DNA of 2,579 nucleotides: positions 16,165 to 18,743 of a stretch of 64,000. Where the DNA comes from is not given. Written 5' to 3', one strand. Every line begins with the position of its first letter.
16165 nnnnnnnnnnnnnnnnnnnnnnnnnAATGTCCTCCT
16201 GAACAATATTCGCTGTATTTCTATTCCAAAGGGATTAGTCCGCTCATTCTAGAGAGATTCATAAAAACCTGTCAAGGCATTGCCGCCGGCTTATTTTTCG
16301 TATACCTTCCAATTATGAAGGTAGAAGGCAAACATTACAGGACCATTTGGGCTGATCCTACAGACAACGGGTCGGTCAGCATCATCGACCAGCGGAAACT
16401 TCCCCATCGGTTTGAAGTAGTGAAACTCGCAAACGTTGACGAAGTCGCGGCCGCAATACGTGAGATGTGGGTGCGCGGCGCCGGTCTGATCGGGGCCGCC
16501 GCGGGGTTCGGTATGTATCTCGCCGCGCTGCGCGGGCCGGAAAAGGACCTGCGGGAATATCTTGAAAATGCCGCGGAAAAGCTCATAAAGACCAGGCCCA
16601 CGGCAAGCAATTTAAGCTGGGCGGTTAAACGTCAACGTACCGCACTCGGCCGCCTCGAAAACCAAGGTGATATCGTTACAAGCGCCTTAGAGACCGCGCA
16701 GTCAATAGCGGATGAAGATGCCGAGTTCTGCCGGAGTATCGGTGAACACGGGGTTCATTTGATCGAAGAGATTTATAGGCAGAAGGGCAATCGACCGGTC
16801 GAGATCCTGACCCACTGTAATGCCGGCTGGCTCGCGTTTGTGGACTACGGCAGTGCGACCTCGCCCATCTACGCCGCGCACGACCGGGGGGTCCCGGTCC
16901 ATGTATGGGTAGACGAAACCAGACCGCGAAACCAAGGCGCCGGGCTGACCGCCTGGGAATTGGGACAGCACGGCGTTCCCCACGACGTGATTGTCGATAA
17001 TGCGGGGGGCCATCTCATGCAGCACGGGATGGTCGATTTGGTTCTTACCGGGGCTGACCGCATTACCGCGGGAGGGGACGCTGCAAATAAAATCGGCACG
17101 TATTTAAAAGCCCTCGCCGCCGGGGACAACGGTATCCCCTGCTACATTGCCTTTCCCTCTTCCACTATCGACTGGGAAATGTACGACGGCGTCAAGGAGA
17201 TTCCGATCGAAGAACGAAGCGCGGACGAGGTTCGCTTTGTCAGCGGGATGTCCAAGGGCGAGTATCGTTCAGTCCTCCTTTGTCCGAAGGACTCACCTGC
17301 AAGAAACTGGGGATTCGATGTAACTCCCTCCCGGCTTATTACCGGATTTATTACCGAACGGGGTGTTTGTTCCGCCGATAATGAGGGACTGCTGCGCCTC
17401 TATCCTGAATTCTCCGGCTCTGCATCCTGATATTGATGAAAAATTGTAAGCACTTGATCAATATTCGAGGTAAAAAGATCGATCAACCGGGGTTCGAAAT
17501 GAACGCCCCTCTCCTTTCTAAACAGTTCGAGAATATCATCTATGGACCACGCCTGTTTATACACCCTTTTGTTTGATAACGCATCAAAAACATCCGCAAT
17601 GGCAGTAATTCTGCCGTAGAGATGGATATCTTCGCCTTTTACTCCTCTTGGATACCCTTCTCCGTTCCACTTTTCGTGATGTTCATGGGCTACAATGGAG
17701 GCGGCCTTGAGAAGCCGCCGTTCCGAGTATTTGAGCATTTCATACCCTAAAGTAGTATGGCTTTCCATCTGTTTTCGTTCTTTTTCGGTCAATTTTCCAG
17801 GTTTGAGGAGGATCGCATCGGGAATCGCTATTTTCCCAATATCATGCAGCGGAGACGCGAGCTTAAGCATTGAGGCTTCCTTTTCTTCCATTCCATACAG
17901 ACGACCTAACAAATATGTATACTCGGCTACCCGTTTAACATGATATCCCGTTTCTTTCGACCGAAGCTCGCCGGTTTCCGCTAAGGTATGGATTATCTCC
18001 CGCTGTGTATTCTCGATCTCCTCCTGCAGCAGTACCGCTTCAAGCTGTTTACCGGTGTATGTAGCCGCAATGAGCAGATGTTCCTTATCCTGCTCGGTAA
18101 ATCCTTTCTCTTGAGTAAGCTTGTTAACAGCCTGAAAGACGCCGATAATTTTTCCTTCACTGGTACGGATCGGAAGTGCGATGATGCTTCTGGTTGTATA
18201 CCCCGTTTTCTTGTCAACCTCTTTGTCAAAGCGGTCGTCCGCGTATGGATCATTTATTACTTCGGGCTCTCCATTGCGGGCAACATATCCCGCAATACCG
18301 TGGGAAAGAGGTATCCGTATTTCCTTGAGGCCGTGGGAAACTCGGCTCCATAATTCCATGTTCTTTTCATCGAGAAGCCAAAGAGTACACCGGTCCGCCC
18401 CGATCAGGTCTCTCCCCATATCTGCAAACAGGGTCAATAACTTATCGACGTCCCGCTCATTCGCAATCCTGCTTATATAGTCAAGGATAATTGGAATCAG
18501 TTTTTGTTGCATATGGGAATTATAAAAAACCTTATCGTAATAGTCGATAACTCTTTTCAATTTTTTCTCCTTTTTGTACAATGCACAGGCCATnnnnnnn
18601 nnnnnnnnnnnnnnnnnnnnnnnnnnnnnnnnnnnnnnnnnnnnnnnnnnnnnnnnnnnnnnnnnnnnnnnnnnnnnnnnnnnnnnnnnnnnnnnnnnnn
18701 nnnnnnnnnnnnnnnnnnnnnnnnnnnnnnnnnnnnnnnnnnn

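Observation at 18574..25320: Candidate anaerobic plasmalogen-synthase (PlsA/PlsR-like fusion) embedded between two lipid glycosyltransferases in a translationally coupled cluster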

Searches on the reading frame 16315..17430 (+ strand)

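Call 3: search_protein_families(library=pfam, proteins=[window:16315-17430:+])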
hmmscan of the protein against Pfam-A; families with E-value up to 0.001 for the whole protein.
window:16315-17430:+ (371 aa): 1 family
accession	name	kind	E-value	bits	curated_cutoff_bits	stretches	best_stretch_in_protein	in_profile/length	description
PF01008.23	IF-2B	-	2.8e-61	207.7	22.4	1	53-352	2-278/280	Initiation factor 2 subunit family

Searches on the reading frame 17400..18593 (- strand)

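Call 3: search_protein_families(library=pfam, proteins=[window:17400-18593:-])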
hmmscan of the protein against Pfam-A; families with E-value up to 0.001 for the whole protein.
window:17400-18593:- (397 aa): 5 families
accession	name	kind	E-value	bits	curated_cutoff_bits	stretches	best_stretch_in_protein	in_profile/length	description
PF13487.12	HD_5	-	4.9e-33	114.7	27.2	1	214-370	13-170/170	HD domain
PF01966.28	HD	-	5.2e-21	75.5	22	1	216-338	2-115/116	HD domain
PF01590.32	GAF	-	1.9e-17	64.5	22.4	1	48-180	1-129/133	GAF domain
PF13185.12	GAF_2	-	2.7e-14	54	28.6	1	46-180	1-131/136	GAF domain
PF13492.12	GAF_3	-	9e-07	29.8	27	1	49-185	2-128/129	GAF domain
